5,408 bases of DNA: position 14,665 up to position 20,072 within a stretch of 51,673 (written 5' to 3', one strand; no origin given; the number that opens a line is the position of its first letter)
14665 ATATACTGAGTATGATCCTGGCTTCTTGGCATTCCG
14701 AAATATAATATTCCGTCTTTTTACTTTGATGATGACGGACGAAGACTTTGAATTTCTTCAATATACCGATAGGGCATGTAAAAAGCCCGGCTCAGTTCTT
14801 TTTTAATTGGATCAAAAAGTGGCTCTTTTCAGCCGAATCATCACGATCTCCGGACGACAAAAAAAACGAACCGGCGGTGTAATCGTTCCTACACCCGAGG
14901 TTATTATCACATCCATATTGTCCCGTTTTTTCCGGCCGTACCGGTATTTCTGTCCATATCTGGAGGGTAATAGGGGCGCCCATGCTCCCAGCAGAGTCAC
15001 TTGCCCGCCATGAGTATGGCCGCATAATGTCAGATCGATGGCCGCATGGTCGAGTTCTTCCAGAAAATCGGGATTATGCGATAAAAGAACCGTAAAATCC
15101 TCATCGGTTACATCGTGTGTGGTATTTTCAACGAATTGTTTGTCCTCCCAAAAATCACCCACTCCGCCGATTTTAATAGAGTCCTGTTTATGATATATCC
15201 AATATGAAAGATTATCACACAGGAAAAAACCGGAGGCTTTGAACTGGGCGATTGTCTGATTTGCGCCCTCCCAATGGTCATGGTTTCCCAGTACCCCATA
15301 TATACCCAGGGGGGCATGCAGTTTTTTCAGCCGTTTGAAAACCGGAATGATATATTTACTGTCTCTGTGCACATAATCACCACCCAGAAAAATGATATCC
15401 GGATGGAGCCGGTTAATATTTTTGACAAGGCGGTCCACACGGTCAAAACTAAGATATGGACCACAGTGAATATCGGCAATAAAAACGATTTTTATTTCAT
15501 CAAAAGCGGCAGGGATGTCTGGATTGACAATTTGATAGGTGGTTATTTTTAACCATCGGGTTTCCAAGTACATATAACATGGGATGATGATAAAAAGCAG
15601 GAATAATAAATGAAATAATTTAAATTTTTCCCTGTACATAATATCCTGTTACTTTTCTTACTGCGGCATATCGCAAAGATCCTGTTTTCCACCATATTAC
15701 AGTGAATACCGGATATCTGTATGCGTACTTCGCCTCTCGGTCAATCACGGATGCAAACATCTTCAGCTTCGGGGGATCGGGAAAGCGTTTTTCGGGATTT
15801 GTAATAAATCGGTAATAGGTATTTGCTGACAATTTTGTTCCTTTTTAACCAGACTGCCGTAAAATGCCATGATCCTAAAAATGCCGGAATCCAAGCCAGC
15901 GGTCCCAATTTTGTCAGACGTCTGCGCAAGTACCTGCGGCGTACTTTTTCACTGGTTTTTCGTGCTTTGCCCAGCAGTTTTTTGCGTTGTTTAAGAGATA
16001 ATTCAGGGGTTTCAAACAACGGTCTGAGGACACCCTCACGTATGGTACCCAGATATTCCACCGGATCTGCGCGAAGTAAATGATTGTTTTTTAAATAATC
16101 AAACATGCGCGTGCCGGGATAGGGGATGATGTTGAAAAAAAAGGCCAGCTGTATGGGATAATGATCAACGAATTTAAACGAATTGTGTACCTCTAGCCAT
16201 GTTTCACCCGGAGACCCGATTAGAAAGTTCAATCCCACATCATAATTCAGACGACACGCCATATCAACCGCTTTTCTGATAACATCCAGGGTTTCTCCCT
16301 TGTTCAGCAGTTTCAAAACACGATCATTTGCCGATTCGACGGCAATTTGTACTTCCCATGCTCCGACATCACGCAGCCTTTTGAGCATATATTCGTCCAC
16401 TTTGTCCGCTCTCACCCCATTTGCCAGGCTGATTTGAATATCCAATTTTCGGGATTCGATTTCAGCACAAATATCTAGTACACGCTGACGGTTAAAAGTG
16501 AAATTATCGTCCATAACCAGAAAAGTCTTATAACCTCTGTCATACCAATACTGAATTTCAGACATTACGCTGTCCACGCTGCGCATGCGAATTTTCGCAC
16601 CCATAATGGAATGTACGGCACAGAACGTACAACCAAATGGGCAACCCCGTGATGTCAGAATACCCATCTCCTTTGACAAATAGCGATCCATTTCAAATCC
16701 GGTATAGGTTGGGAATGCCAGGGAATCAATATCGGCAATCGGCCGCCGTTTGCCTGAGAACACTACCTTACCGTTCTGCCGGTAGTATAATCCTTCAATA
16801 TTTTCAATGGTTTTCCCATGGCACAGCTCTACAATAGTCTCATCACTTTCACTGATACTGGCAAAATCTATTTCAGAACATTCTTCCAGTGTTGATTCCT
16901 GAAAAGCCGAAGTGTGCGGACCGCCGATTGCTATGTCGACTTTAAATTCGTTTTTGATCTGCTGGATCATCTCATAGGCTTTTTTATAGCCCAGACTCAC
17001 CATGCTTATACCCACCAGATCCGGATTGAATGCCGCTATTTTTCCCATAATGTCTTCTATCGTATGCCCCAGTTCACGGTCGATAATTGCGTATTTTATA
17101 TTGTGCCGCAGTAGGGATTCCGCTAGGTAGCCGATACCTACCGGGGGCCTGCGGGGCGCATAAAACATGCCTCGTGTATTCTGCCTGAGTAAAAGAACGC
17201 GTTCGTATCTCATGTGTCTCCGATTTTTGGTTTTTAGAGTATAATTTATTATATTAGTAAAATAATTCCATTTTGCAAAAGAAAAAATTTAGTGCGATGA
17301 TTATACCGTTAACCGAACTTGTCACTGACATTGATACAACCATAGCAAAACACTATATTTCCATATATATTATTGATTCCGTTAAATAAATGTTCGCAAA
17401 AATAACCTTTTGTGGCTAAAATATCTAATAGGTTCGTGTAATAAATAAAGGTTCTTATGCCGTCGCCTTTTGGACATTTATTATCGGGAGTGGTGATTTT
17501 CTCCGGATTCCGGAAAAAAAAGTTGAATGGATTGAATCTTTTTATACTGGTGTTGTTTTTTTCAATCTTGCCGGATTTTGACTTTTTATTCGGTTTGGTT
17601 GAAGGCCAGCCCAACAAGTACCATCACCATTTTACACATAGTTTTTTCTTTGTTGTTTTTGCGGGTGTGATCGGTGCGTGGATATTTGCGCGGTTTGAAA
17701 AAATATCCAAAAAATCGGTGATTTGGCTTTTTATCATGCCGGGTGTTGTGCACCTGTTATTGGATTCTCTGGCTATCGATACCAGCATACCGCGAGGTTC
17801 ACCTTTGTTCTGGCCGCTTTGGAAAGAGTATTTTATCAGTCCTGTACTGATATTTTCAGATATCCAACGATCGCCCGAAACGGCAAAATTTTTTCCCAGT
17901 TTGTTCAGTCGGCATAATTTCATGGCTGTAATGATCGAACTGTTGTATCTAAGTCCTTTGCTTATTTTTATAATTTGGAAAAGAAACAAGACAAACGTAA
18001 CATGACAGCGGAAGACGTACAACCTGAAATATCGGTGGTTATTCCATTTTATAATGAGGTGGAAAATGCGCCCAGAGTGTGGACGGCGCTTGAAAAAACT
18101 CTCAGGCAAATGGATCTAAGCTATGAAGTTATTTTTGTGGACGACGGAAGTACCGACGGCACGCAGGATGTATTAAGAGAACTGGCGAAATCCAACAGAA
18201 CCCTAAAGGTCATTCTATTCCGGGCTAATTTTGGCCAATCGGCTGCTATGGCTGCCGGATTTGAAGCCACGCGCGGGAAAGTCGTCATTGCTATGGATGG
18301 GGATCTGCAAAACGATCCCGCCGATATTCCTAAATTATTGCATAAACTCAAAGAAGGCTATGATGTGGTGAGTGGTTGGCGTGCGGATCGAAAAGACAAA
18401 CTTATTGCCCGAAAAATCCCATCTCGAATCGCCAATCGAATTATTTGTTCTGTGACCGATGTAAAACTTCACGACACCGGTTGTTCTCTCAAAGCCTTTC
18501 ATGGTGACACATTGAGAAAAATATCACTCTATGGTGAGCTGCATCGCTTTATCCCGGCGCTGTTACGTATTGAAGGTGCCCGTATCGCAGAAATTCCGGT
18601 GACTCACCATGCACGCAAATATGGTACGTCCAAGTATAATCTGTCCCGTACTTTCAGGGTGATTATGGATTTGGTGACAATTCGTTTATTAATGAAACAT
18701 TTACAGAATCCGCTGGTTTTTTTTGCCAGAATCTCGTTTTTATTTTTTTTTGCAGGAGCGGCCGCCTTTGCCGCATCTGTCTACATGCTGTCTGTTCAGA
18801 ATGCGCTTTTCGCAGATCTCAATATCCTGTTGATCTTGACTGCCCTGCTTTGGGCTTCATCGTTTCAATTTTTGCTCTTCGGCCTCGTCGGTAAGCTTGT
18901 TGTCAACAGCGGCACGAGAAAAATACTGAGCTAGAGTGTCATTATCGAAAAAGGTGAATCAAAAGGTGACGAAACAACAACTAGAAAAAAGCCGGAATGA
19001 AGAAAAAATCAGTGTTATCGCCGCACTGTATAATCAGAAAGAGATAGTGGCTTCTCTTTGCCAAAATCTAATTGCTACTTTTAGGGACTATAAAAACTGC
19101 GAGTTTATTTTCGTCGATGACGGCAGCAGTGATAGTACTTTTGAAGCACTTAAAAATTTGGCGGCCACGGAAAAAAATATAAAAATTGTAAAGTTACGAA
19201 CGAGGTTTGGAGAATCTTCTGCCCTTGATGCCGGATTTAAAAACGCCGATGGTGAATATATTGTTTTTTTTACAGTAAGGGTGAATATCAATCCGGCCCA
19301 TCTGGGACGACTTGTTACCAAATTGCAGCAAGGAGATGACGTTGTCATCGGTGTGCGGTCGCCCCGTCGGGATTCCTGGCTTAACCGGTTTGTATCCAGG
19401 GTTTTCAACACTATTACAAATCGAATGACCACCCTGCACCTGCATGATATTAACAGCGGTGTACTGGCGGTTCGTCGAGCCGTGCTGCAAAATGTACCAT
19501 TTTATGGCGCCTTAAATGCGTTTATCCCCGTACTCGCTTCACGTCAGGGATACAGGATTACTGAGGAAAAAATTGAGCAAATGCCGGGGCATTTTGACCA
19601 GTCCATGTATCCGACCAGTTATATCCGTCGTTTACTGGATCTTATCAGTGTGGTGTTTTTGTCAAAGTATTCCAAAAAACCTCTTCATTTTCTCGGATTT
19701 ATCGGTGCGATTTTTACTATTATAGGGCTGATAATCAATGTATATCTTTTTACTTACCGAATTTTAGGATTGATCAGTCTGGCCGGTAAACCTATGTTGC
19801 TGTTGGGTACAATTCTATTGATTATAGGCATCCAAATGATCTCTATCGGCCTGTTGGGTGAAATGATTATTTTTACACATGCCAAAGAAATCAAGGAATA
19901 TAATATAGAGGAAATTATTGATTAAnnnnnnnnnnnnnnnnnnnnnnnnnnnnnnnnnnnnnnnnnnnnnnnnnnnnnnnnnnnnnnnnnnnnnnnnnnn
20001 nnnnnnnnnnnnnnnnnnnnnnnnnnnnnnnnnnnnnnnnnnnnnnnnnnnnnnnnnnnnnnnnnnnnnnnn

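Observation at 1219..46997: Wzx/Wzy-type locus fused to a multi-branch polyprenyl-phosphate-sugar / GT-C glycosylation system (~20 glycosyltransferases)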

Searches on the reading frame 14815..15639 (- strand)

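Call 4: search_protein_families(library=pfam, proteins=[window:14815-15639:-], max_evalue=0.001)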
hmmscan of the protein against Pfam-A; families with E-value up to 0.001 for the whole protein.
window:14815-15639:- (275 aa): 2 families
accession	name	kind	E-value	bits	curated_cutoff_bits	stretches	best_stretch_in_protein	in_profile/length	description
PF00149.33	Metallophos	-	1.6e-14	55.2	21.5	1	49-211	1-190/191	Calcineurin-like phosphoesterase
PF12850.12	Metallophos_2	-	9.7e-09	35.8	27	1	50-211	2-118/154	Calcineurin-like phosphoesterase superfamily domain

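Call 82: search_protein_families(library=ncbifam, proteins=[window:14815-15639:-], max_evalue=1e-10)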
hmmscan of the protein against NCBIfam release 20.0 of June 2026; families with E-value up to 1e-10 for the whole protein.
window:14815-15639:- (275 aa): 2 families
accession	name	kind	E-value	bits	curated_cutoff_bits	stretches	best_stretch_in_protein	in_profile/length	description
NF008460.0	PRK11340.1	equivalog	4.9e-39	134.4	188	1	22-270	24-270/271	phosphodiesterase YaeI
NF033458.1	lipid_A_LpxG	equivalog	3.1e-33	115.4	350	2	15-122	11-119/321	UDP-2,3-diacylglucosamine diphosphatase LpxG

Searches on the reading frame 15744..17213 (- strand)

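Call 4: search_protein_families(library=pfam, proteins=[window:15744-17213:-], max_evalue=0.001)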
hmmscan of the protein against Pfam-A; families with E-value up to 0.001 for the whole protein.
window:15744-17213:- (490 aa): 2 families
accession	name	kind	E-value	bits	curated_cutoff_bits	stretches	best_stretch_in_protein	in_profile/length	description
PF04055.27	Radical_SAM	-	8.4e-23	81.8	29.5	1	186-349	2-166/166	Radical SAM superfamily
PF02310.24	B12-binding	-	1e-14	54.8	32.1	1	23-130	13-120/121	B12 binding domain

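Call 53: search_protein_families(library=ncbifam, proteins=[window:15744-17213:-], max_evalue=0.00001)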
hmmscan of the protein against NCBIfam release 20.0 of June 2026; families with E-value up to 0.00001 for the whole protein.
window:15744-17213:- (490 aa): 27 families (the best 25 are shown)
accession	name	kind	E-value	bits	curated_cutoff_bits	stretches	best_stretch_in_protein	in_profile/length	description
TIGR03471.1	HpnJ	equivalog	1.1e-44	153.1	577.6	1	63-407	68-418/472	hopanoid biosynthesis associated radical SAM protein HpnJ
NF050148.1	rSAM_ApyD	equivalog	3.3e-36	124.9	750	1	58-373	69-392/645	RiPP biosynthesis radical SAM protein ApyD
TIGR02026.1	BchE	equivalog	1.6e-34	119.6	481.35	1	15-385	13-397/497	magnesium-protoporphyrin IX monomethyl ester anaerobic oxidative cyclase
NF038361.1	rSAM_Sden_1168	equivalog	8.2e-34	117.1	575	1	47-380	124-479/560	Sden_1168 family B12-binding radical SAM P-methyltransferase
TIGR04013.1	B12_SAM_MJ_1487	hypoth_equivalog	1.4e-29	103.1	251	1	55-368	34-351/382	TIGR04013 family B12-binding domain/radical SAM domain-containing protein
TIGR04072.2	rSAM_ladder_B12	equivalog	3.8e-28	98.3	360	1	5-380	1-378/443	lipid biosynthesis B12-binding/radical SAM protein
TIGR04014.1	B12_SAM_MJ_0865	equivalog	2.4e-27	95.8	360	1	45-372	21-356/434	methyl-coenzyme M reductase glutamine C-methyltransferase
TIGR04479.1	bcpD_PhpK_rSAM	subfamily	7.2e-25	87.3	600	1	26-351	74-408/504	PhpK family radical SAM P-methyltransferase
TIGR04385.1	B12_rSAM_cofa1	equivalog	1.9e-23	83.4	450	1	7-351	3-363/438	B12 lower ligand biosynthesis radical SAM protein BzaD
TIGR03975.1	rSAM_ocin_1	subfamily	2.7e-23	82.3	281.85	1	44-338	110-416/606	RiPP maturation radical SAM C-methyltransferase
NF033070.1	rSAM_AprD4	equivalog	2.6e-22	79.3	500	1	185-380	199-396/456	AprD4 family radical SAM diol-dehydratase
TIGR04295.1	B12_rSAM_oligo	hypoth_equivalog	2.5e-18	66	400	1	24-305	25-314/422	TIGR04295 family B12-binding domain-containing radical SAM protein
TIGR04367.1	HpnR_B12_rSAM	equivalog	1.8e-16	59.7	650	1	21-371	19-370/490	hopanoid C-3 methylase HpnR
NF045585.1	rSAM_slr0320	equivalog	7.5e-16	57.7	775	1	88-315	135-370/511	photosystem II high light acclimation radical SAM protein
NF033712.0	B12_rSAM_KedN5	subfamily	5.4e-15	54.6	700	1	35-252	33-267/624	KedN5 family methylcobalamin-dependent radical SAM C-methyltransferase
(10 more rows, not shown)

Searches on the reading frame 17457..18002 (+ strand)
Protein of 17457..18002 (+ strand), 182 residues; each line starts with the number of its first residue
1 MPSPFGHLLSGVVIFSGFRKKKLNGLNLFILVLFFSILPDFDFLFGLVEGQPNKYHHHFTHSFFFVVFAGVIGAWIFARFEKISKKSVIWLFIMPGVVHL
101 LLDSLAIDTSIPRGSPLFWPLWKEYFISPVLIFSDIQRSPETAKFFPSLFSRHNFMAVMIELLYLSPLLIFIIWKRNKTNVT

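Call 4: search_protein_families(library=pfam, proteins=[window:17457-18002:+], max_evalue=0.001)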
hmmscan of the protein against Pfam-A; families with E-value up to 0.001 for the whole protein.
window:17457-18002:+ (182 aa): 1 family
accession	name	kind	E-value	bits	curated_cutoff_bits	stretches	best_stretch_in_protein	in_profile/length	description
PF04307.19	YdjM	-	3.2e-20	72.8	29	1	4-177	3-174/176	YdjM inner membrane protein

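Call 82: search_protein_families(library=ncbifam, proteins=[window:17457-18002:+], max_evalue=1e-10)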
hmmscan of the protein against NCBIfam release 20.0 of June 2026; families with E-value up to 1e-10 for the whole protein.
window:17457-18002:+ (182 aa): 0 families

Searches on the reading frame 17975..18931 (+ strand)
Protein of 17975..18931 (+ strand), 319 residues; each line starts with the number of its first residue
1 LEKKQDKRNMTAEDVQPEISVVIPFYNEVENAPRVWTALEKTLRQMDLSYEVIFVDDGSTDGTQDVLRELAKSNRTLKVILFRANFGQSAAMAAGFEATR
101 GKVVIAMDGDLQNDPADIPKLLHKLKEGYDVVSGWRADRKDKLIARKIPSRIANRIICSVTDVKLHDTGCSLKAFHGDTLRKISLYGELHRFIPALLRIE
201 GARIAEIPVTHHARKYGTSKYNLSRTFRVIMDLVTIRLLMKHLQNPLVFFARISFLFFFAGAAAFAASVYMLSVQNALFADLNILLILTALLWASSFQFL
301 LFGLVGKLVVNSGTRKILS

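Call 4: search_protein_families(library=pfam, proteins=[window:17975-18931:+], max_evalue=0.001)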
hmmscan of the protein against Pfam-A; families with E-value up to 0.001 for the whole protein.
window:17975-18931:+ (319 aa): 3 families
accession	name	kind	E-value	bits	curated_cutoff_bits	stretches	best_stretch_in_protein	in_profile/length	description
PF00535.33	Glycos_transf_2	-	3.3e-33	115.4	23.3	1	20-151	1-130/168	Glycosyl transferase family 2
PF10111.15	Glyco_tranf_2_2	-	1.4e-08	35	27.3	1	20-115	1-96/276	Glycosyltransferase like family 2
PF13641.12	Glyco_tranf_2_3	-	3e-07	31.1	27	1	17-133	1-120/230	Glycosyltransferase like family 2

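Call 10: search_protein_families(library=ncbifam, proteins=[window:17975-18931:+], max_evalue=0.001)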
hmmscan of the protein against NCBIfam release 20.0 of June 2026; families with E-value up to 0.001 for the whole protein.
window:17975-18931:+ (319 aa): 23 families
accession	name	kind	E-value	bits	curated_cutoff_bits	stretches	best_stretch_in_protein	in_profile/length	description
NF007986.1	PRK10714.1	equivalog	1.4e-51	175.4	529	1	18-309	7-293/316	undecaprenyl-phosphate 4-deoxy-4-formamido-L-arabinose transferase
NF047588.1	GlcsyltransPgfSStrep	equivalog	1e-42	146.5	500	1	19-232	3-216/308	glycosyltransferase PgfS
TIGR04182.1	glyco_TIGR04182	equivalog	9.4e-21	74.4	325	1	18-312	1-285/293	S-layer glycoprotein N-glycosyltransferase AglJ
TIGR03937.1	PgaC_IcaA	equivalog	2.9e-18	66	422.3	1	5-127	33-152/407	poly-beta-1,6-N-acetyl-D-glucosamine synthase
NF041875.1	EPS_EpsD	equivalog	6.7e-17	61.9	370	1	19-132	1-111/325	exopolysaccharide biosynthesis glycosyltransferase EpsD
TIGR03965.1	mycofact_glyco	equivalog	6.3e-14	51.7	280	1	9-126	67-180/467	mycofactocin biosynthesis glycosyltransferase MftF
NF007482.0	PRK10073.1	equivalog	4e-13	49.1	423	1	15-123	4-108/334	glycosyltransferase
NF047683.1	TeichurnBiosyTuaG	equivalog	8.5e-13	48.5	400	1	15-124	4-110/252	teichuronic acid biosynthesis protein TuaG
NF041391.1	DPhHxTase_Halo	equivalog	2.5e-11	43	375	1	26-218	4-190/213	dolichyl-phosphate hexose transferase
NF058614.1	PPMAGASynPpgS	equivalog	9.6e-11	41.5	370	1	20-220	3-205/226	polyprenyl-phospho-N-acetylgalactosaminyl synthase PpgS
TIGR04283.1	glyco_like_mftF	equivalog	1e-10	41.6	182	1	19-124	1-95/221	TIGR04283 family arsenosugar biosynthesis glycosyltransferase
NF010496.0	PRK13915.1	equivalog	4.3e-10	39.1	262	1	9-124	23-141/307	glucosyl-3-phosphoglycerate synthase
NF045692.1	OglycostaseCruG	equivalog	1.3e-09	37.5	600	1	12-133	36-161/386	2'-O-glycosyltransferase CruG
NF038302.1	EPS_HpsE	equivalog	2.1e-09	36.8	300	1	18-111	2-97/307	hormogonium polysaccharide biosynthesis glycosyltransferase HpsE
NF050050.1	ProtGlycPglI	equivalog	4.8e-09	36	500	1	17-142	2-125/306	GalNAc(5)-diNAcBac-PP-undecaprenol beta-1,3-glucosyltransferase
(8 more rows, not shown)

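Call 11: search_solved_structures(query=window:17975-18931:+, max_evalue=0.001)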
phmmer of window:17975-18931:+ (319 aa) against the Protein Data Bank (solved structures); distinct sequences matched with E-value up to 0.001: 19.
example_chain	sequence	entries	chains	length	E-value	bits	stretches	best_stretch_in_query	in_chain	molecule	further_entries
9hwj_A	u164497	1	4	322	1.6e-43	152.6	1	18-309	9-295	Undecaprenyl-phosphate 4-deoxy-4-formamido-L-arabinose transferase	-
9bhc_C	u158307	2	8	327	1.6e-42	149.3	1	18-309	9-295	Undecaprenyl-phosphate 4-deoxy-4-formamido-L-arabinose transferase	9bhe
8vxh_A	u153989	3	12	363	2e-42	149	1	18-309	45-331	Undecaprenyl-phosphate 4-deoxy-4-formamido-L-arabinose transferase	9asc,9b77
5eke_A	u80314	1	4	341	2.2e-30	109.4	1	16-307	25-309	Uncharacterized glycosyltransferase sll0501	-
5ekp_C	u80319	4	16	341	3e-30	109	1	16-307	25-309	Uncharacterized glycosyltransferase sll0501 | Glycosyltransferase sll0501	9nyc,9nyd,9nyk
9nye_A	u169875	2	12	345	3.1e-30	108.9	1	16-307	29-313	Glycosyltransferase sll0501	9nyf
5mlz_A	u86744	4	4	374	3e-20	76.2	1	18-231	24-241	Dolichol monophosphate mannose synthase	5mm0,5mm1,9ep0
2z87_A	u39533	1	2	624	5.1e-09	39.3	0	8-127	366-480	Chondroitin synthase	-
2z86_A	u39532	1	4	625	5.2e-09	39.3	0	8-127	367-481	Chondroitin synthase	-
5hea_A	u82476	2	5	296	5.6e-09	39.2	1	19-110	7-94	Putative glycosyltransferase (GalT1)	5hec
8bz8_A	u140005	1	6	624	3.5e-07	33.3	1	17-135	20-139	Glycosyltransferase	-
8bz4_A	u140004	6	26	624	3.5e-07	33.3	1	17-135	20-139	Glycosyltransferase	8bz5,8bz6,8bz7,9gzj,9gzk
6p61_A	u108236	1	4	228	1.1e-06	31.6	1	16-126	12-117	Glycosyltransferase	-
7pdo_A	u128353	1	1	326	4.4e-05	26.4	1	17-135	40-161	Glucosyl-3-phosphoglycerate synthase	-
7p5l_A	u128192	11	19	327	4.4e-05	26.4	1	17-135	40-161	Glucosyl-3-phosphoglycerate synthase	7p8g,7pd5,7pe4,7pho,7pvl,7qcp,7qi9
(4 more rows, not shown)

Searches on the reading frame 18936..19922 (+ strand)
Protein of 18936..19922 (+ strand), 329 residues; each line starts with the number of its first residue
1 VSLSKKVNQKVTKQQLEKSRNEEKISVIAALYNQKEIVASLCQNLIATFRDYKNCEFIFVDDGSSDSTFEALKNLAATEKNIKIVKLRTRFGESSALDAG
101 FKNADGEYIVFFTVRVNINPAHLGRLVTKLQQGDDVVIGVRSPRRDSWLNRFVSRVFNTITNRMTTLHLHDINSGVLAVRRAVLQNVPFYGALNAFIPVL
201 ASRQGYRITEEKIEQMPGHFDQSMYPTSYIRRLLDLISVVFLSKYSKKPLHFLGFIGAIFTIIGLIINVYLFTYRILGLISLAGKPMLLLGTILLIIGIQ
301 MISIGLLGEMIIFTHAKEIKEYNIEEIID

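Call 4: search_protein_families(library=pfam, proteins=[window:18936-19922:+], max_evalue=0.001)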
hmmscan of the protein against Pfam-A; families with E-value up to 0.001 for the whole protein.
window:18936-19922:+ (329 aa): 2 families
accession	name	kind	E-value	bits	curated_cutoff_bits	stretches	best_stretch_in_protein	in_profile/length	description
PF00535.33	Glycos_transf_2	-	3.5e-25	89.3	23.3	1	26-185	1-165/168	Glycosyl transferase family 2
PF10111.15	Glyco_tranf_2_2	-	1.2e-07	32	27.3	1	26-119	1-95/276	Glycosyltransferase like family 2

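Call 10: search_protein_families(library=ncbifam, proteins=[window:18936-19922:+], max_evalue=0.001)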
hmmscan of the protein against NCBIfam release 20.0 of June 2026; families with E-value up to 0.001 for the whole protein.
window:18936-19922:+ (329 aa): 19 families
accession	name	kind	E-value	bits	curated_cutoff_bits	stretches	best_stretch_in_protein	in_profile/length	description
NF007986.1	PRK10714.1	equivalog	9.7e-41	139.8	529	1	22-327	5-311/316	undecaprenyl-phosphate 4-deoxy-4-formamido-L-arabinose transferase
NF047588.1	GlcsyltransPgfSStrep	equivalog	4.4e-31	108.2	500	1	24-325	2-303/308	glycosyltransferase PgfS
TIGR04182.1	glyco_TIGR04182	equivalog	6.8e-20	71.6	325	1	43-321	16-292/293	S-layer glycoprotein N-glycosyltransferase AglJ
TIGR03937.1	PgaC_IcaA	equivalog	3.4e-16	59.2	422.3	1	9-137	31-157/407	poly-beta-1,6-N-acetyl-D-glucosamine synthase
NF007482.0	PRK10073.1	equivalog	7.9e-14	51.4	423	1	21-132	4-112/334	glycosyltransferase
TIGR03965.1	mycofact_glyco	equivalog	3.1e-11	42.8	280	1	8-152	59-204/467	mycofactocin biosynthesis glycosyltransferase MftF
NF047683.1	TeichurnBiosyTuaG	equivalog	3.5e-11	43.2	400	1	20-125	3-106/252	teichuronic acid biosynthesis protein TuaG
NF041875.1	EPS_EpsD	equivalog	5e-10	39.3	370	1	25-187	1-170/325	exopolysaccharide biosynthesis glycosyltransferase EpsD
NF050050.1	ProtGlycPglI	equivalog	1.2e-09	37.9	500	1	24-147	3-125/306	GalNAc(5)-diNAcBac-PP-undecaprenol beta-1,3-glucosyltransferase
NF053739.1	GlytfEpsEBac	equivalog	4.7e-09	35.6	450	1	24-110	2-87/265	glycosyltransferase EpsE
NF058614.1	PPMAGASynPpgS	equivalog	4.4e-08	32.8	370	1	27-218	4-199/226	polyprenyl-phospho-N-acetylgalactosaminyl synthase PpgS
NF041391.1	DPhHxTase_Halo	equivalog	1e-07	31.2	375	1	32-215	4-183/213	dolichyl-phosphate hexose transferase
TIGR03111.1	glyc2_xrt_Gpos1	hypoth_equivalog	1.1e-07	31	363.95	1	7-136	33-162/439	TIGR03111 family XrtG-associated glycosyltransferase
TIGR04283.1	glyco_like_mftF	equivalog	6.9e-07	29.1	182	1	25-158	1-126/221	TIGR04283 family arsenosugar biosynthesis glycosyltransferase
NF010496.0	PRK13915.1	equivalog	3.3e-06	26.4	262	1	9-136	17-148/307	glucosyl-3-phosphoglycerate synthase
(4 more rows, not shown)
